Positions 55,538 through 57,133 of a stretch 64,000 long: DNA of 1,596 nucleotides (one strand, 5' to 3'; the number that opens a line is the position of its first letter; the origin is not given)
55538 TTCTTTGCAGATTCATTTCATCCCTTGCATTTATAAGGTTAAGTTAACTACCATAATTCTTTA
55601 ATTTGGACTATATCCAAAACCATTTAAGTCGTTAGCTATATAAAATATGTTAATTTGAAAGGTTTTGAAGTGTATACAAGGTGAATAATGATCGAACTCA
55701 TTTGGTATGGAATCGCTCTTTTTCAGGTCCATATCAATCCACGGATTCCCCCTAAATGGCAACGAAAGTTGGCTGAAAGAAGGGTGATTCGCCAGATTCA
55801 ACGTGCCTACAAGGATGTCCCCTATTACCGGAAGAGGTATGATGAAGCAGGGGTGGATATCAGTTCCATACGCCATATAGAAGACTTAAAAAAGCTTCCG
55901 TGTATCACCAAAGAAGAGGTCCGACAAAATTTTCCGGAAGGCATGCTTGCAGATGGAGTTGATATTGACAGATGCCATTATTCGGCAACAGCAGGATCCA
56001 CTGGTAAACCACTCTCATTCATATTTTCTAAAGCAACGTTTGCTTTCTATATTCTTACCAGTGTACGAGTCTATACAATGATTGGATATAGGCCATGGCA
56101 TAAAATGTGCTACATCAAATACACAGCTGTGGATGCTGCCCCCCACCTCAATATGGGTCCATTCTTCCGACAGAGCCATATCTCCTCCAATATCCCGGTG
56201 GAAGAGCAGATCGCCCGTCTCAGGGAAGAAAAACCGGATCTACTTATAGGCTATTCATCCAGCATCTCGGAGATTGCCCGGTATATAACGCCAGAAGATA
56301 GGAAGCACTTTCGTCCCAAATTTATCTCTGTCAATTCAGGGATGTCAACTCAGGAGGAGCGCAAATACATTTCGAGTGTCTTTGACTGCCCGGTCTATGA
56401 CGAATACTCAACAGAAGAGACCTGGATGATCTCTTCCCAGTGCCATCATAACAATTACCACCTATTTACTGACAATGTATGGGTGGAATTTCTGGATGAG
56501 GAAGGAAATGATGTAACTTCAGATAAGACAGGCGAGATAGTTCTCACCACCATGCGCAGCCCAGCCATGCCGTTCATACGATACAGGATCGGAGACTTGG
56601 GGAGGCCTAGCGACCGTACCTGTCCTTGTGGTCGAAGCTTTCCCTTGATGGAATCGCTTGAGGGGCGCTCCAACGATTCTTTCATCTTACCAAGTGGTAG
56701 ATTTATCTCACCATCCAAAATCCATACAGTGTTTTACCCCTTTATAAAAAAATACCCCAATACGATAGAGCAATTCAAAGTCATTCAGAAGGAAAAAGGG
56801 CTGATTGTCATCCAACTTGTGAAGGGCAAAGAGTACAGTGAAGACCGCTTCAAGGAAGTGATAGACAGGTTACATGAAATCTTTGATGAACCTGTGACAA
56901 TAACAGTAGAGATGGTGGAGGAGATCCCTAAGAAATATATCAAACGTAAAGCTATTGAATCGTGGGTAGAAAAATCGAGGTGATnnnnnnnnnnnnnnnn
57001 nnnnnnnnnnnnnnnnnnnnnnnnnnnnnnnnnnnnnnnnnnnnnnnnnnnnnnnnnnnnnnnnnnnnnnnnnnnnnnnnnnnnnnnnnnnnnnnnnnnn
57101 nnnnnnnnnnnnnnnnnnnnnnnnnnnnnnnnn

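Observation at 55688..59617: Operon of PaaK-like adenylating ligase, MprF-flippase-like membrane protein, BKACE (beta-keto-acid cleavage enzyme) and GNAT: a candidate membrane-lipid or cell-surface acylation/amino-acylation pathway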

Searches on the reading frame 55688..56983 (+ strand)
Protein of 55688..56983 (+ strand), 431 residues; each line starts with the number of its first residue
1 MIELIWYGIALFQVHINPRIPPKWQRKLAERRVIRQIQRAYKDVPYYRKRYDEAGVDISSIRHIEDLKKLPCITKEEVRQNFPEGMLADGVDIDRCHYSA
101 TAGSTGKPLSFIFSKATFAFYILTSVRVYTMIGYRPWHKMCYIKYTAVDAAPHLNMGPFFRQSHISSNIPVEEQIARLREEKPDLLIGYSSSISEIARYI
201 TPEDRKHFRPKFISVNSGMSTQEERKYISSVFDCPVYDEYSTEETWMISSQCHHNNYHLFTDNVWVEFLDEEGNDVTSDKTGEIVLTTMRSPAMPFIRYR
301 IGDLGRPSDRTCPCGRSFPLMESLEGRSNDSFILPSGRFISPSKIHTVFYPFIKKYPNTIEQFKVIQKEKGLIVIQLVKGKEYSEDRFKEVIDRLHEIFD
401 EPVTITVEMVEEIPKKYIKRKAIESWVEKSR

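Call 3: search_protein_families(library=pfam, proteins=[window:55688-56983:+], max_evalue=0.01)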
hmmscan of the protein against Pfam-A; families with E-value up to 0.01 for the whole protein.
window:55688-56983:+ (431 aa): 0 families

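Call 4: search_protein_families(library=ncbifam, proteins=[window:55688-56983:+], max_evalue=0.01)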
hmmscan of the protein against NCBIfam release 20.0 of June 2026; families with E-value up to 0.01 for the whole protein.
window:55688-56983:+ (431 aa): 7 families
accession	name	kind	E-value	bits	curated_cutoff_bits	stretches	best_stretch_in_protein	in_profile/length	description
NF045666.1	DVU1553_fam_AMP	equivalog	5.1e-40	137.6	300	2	171-327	171-330/331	DVU_1553 family AMP-dependent CoA ligase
NF041878.1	paak_haloarch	equivalog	3e-38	131.5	700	2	212-421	204-415/427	phenylacetate--CoA ligase PaaK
NF053551.1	FlxY_rubin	equivalog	2e-33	115.8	520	2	223-418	217-410/424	flexirubin biosynthesis putative acyl-CoA ligase FlxY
TIGR02155.1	PA_CoA_ligase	equivalog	3e-32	111.7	646.3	1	25-371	8-355/422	phenylacetate--CoA ligase PaaK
NF041217.1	BagE_FevW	exception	5.8e-22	78.2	800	1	219-330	204-313/424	bagremycin/ferroverdin synthetase BagE/FevW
TIGR02304.1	aden_form_hyp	equivalog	7.3e-21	74.6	251.9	1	170-426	175-427/430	F390 synthetase-related protein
TIGR03335.1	F390_ftsA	equivalog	2.6e-20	72.5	458.7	1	28-318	17-320/445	coenzyme F390 synthetase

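Call 8: find_encoding_contigs(protein=window:55688-56983:+, flank=10000, max_places=6)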
Protein window:55688-56983:+ (431 aa): no gene with exactly this product is on record in the collection.

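Call 9: find_homologous_proteins(query=window:55688-56983:+, max_evalue=1e-10)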
Query window:55688-56983:+ (431 aa): 352 proteins with E <= 1e-10 among 4625 candidates; the best 120 are listed.
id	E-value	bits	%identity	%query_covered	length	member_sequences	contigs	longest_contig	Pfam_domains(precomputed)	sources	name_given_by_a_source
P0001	1.5e-295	998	100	100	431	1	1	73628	PF27533.1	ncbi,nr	ncbi:MAG: hypothetical protein SVM80_00300 [Halobacteriota archaeon]|nr:hypothetical protein [Haloba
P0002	7.9e-230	781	80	100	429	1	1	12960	PF27533.1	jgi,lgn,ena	-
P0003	5.9e-200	683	69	100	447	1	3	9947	PF27533.1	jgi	jgi:phenylacetate-CoA ligase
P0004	2.1e-191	655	68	97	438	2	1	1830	PF27533.1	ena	-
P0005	2.7e-186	638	67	96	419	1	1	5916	PF27533.1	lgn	-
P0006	5.6e-186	637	64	100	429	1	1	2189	PF27533.1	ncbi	-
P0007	1.9e-183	628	63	100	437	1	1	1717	PF27533.1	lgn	-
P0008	3.5e-181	621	65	97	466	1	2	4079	PF27533.1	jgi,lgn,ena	-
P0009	3.0e-179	614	63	100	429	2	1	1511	PF27533.1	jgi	jgi:phenylacetate-CoA ligase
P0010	1.2e-178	613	63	100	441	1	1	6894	PF27533.1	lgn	-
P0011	3.8e-177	608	61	100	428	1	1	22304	PF27533.1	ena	-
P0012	6.3e-175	600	62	100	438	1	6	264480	PF27533.1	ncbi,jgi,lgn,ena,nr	ncbi:MAG TPA: hypothetical protein PK926_01200 [Spirochaetota bacterium]|nr:hypothetical protein [Sp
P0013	5.4e-174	597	62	99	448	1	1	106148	PF27533.1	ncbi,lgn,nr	ncbi:MAG: hypothetical protein SVZ03_02505 [Spirochaetota bacterium]|nr:hypothetical protein [Spiroc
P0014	3.0e-173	595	61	100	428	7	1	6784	PF27533.1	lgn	-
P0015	9.6e-173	593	62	97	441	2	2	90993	PF27533.1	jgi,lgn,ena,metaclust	metaclust:\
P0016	1.9e-172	592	62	100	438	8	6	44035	PF27533.1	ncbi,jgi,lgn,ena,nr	ncbi:MAG TPA: hypothetical protein PK573_00405 [Spirochaetota bacterium]|nr:hypothetical protein [Sp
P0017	7.9e-172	590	61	99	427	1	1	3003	PF27533.1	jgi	jgi:phenylacetate-CoA ligase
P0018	2.8e-171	588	60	100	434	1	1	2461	PF27533.1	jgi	jgi:phenylacetate-CoA ligase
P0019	3.8e-171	588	59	99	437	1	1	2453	PF27533.1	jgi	jgi:phenylacetate-CoA ligase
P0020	4.4e-171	588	61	100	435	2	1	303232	PF27533.1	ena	-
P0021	6.1e-171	587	60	100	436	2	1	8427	PF27533.1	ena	-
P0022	2.5e-170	585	61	98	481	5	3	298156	PF27533.1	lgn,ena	-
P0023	4.5e-170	584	61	97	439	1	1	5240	PF27533.1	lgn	-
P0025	1.6e-169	582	59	98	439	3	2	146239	PF27533.1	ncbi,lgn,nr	ncbi:MAG: phenylacetate--CoA ligase family protein [Spirochaetes bacterium]|nr:phenylacetate--CoA li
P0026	1.6e-169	582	58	100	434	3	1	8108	PF27533.1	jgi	jgi:phenylacetate-CoA ligase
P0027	2.7e-169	582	60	99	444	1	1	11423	PF27533.1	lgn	-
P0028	3.0e-169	582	60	100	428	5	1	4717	PF27533.1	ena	-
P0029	1.0e-168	580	61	98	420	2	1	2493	PF27533.1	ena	-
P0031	1.9e-168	579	61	97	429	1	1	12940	PF27533.1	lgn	-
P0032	2.4e-168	579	60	98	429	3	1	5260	PF27533.1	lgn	-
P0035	2.9e-168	578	57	100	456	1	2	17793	PF27533.1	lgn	-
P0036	3.2e-168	578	59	99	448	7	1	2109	PF27533.1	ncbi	-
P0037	3.7e-168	578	58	100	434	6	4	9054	PF27533.1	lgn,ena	-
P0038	5.3e-168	577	60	100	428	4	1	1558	PF27533.1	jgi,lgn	jgi:phenylacetate-CoA ligase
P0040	7.5e-168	577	60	100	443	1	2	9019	PF27533.1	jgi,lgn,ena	-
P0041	9.3e-168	577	58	100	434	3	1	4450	PF27533.1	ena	-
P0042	9.7e-168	577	57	99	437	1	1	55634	PF27533.1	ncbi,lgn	-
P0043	9.7e-168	577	60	98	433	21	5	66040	PF27533.1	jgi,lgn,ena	jgi:phenylacetate-CoA ligase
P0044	1.1e-167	576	59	98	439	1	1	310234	PF27533.1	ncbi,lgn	-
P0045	1.3e-167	576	58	98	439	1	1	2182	PF27533.1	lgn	-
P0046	1.4e-167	576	58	100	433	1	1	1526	PF27533.1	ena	-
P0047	1.4e-167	576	60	98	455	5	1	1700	PF27533.1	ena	-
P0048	1.5e-167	576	59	97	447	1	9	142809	-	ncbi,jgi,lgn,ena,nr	ncbi:MAG TPA: hypothetical protein PKM41_12490 [Deltaproteobacteria bacterium]|nr:hypothetical prote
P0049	1.9e-167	576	57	98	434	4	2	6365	PF27533.1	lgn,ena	-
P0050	2.1e-167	575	57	100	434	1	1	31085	PF27533.1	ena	-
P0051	3.4e-167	575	58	100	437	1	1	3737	PF27533.1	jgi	jgi:phenylacetate-CoA ligase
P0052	4.0e-167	575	60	98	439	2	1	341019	PF27533.1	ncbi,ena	-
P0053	4.1e-167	574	61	100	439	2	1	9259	PF27533.1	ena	-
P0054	4.3e-167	574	63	92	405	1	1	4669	PF27533.1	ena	-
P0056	5.3e-167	574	59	98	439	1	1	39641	PF27533.1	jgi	jgi:phenylacetate-CoA ligase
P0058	7.3e-167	574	57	100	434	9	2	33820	PF27533.1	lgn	-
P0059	7.5e-167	574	58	98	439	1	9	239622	PF27533.1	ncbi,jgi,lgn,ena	-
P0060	1.6e-166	573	58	100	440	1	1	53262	PF27533.1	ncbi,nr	ncbi:MAG: hypothetical protein A2176_04050 [Spirochaetes bacterium RBG_13_51_14]|nr:MAG: hypothetica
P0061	1.9e-166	572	59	98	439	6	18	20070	PF27533.1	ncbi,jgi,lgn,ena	-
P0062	2.2e-166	572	58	100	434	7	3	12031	PF27533.1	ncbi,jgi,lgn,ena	ncbi:MAG: hypothetical protein WC347_05420 [Smithellaceae bacterium]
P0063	2.5e-166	572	57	100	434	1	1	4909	PF27533.1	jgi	-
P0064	2.5e-166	572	57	100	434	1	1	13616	PF27533.1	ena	-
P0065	2.8e-166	572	57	99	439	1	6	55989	PF27533.1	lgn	-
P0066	2.9e-166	572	58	98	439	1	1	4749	PF27533.1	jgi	-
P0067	4.0e-166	571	59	98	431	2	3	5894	PF27533.1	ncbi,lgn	-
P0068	4.4e-166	571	57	100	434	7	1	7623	PF27533.1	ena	-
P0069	8.6e-166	570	57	100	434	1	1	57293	PF27533.1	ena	-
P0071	1.2e-165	570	61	94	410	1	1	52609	PF27533.1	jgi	-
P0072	1.3e-165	570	59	99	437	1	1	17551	PF27533.1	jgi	jgi:phenylacetate-CoA ligase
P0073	1.3e-165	570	59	98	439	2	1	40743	PF27533.1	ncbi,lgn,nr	ncbi:MAG: phenylacetate--CoA ligase family protein [Spirochaetes bacterium]|nr:phenylacetate--CoA li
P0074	1.5e-165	569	56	100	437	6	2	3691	PF27533.1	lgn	-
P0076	1.7e-165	569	59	97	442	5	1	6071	PF27533.1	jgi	jgi:phenylacetate-CoA ligase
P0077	2.0e-165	569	58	99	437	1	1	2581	PF27533.1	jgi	jgi:phenylacetate-CoA ligase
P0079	2.6e-165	569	58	98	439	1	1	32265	PF27533.1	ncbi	-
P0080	2.6e-165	569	59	98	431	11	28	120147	PF27533.1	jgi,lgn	-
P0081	3.5e-165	568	56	99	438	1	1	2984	PF27533.1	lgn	-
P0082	4.5e-165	568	58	98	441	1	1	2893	PF27533.1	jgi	jgi:phenylacetate-CoA ligase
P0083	5.9e-165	567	57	100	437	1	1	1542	PF27533.1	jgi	jgi:phenylacetate-CoA ligase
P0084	7.8e-165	567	57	100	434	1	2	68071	PF27533.1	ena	-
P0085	7.9e-165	567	57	100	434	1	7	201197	PF27533.1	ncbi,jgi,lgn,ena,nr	ncbi:MAG: phenylacetate--CoA ligase family protein [Smithella sp.]|nr:phenylacetate--CoA ligase fami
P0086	1.2e-164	566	58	98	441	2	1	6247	PF27533.1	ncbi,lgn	ncbi:MAG: phenylacetate--CoA ligase family protein [Ignavibacteriales bacterium]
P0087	1.5e-164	566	61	92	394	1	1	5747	PF27533.1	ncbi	-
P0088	1.8e-164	566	59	98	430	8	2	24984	PF27533.1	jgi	jgi:phenylacetate-CoA ligase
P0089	2.1e-164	566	56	100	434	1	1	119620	PF27533.1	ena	-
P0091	2.7e-164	565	57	100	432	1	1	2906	PF27533.1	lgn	-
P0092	2.7e-164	565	58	98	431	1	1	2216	PF27533.1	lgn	-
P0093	3.5e-164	565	59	99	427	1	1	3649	PF27533.1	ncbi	-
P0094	1.2e-163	563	58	98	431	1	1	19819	PF27533.1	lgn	-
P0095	1.3e-163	563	60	93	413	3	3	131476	PF27533.1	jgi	jgi:phenylacetate-CoA ligase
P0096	1.4e-163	563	59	98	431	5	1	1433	PF27533.1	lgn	-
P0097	3.0e-163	562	60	93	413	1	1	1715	PF27533.1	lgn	-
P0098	5.2e-162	558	58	99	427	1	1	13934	PF27533.1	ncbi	-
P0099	7.2e-162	557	58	97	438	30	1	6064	PF27533.1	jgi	-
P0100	1.3e-161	556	60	98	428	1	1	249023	PF27533.1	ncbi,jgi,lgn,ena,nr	ncbi:MAG: hypothetical protein KJ737_02795 [Proteobacteria bacterium]|nr:hypothetical protein [Pseud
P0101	2.1e-161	556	61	93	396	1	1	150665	PF27533.1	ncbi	ncbi:MAG: phenylacetate--CoA ligase family protein [Bacillota bacterium]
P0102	1.0e-160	553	57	97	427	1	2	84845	PF27533.1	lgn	-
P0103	3.8e-160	552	57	97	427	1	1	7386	PF27533.1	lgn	-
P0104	3.9e-160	552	58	100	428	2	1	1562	PF27533.1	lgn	-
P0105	1.5e-159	550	59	91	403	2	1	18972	PF27533.1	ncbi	-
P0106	3.7e-159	548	62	91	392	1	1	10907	PF27533.1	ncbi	-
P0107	7.1e-159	547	60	91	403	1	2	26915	PF27533.1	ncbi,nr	ncbi:MAG TPA: hypothetical protein PKN50_09740 [Spirochaetota bacterium]|nr:hypothetical protein [Sp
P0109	9.9e-159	547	56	99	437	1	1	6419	PF27533.1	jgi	jgi:phenylacetate-CoA ligase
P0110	1.8e-158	546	61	91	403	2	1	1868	PF27533.1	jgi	jgi:phenylacetate-CoA ligase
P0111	2.5e-158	546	57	97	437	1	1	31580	PF27533.1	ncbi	-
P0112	5.9e-158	544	56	99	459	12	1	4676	PF27533.1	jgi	jgi:phenylacetate-CoA ligase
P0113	7.4e-158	544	55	98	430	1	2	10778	PF27533.1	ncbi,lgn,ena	-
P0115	3.2e-157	542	56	100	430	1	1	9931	PF27533.1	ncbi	-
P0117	5.6e-156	538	63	87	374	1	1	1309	PF27533.1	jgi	jgi:phenylacetate-CoA ligase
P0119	2.3e-154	532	55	98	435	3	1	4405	PF27533.1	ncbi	-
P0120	6.9e-153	528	57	97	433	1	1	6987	PF27533.1,PF00501.35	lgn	-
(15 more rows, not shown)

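Call 10: find_related_loci(query=window:55688-56983:+, collection=genome_contigs, flank=10000)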
Query window:55688-56983:+ (431 aa) in genome_contigs; peptide patterns used: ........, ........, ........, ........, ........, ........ (x = any residue, [..] = any of these).
62 stretches matched a pattern; 2 encode a relative of the query (tblastn E <= 1e-3); 2 distinct loci.
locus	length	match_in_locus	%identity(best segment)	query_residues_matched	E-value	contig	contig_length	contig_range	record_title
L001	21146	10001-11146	32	27-415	4e-46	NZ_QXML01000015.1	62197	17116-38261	Algoriphagus lacus strain N3 N3_scaffold15, whole genome shotgun sequence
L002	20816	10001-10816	29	159-427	9e-27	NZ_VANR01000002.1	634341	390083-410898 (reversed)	Polaribacter aestuariivivens strain DBTF-3 contig2, whole genome shotgun sequence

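Call 11: find_encoding_contigs(protein=P0002, flank=8000, max_places=2)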
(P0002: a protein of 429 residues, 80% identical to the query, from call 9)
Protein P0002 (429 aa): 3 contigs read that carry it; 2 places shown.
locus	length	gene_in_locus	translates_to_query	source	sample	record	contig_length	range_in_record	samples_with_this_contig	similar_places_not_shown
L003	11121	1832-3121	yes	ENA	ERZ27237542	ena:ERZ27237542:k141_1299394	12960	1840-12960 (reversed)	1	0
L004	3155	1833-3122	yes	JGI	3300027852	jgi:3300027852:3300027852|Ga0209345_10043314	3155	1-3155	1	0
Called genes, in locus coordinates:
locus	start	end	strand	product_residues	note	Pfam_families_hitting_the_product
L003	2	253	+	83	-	?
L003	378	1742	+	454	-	PF00501:AMP-binding (weak), PF27533:CapK_C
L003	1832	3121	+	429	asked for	PF27533:CapK_C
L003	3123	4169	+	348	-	PF03706:LPG_synthase_TM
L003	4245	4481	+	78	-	-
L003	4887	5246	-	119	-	-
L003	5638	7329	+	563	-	PF20473:MmeI_Mtase, PF02384:N6_Mtase (weak)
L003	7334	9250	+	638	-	PF07669:Eco57I, PF22837:M_Eco57I_C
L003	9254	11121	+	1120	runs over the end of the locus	PF13091:PLDc_2 (weak), PF04851:ResIII (faint), PF00176:SNF2-rel_dom (weak), PF00271:Helicase_C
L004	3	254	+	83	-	?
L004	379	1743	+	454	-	PF00501:AMP-binding (weak), PF27533:CapK_C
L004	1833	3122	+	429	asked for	PF27533:CapK_C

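Call 12: find_encoding_contigs(protein=P0003, flank=8000, max_places=2)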
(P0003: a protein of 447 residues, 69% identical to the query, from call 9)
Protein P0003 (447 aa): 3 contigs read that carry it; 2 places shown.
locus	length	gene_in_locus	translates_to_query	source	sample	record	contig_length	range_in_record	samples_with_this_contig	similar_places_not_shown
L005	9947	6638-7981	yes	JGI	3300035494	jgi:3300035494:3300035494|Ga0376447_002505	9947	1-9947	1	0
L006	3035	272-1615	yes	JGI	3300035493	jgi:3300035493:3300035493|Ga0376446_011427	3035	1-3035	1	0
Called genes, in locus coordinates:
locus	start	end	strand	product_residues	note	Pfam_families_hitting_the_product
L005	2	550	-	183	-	?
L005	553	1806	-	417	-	PF07992:Pyr_redox_2, PF00070:Pyr_redox, PF01266:DAO (faint), PF18267:Rubredoxin_C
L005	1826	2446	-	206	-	PF00117:GATase, PF07685:GATase_3 (weak), PF01174:SNO (faint)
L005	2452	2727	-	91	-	-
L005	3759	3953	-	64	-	-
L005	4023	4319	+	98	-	-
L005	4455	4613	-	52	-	-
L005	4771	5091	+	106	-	PF27533:CapK_C (weak)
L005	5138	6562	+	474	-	PF00501:AMP-binding (weak), PF27533:CapK_C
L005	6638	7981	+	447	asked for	PF27533:CapK_C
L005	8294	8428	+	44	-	PF02666:PS_Dcarbxylase (weak)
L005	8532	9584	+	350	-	PF00733:Asn_synthase (weak)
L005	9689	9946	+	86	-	?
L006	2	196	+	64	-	?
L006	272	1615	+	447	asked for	PF27533:CapK_C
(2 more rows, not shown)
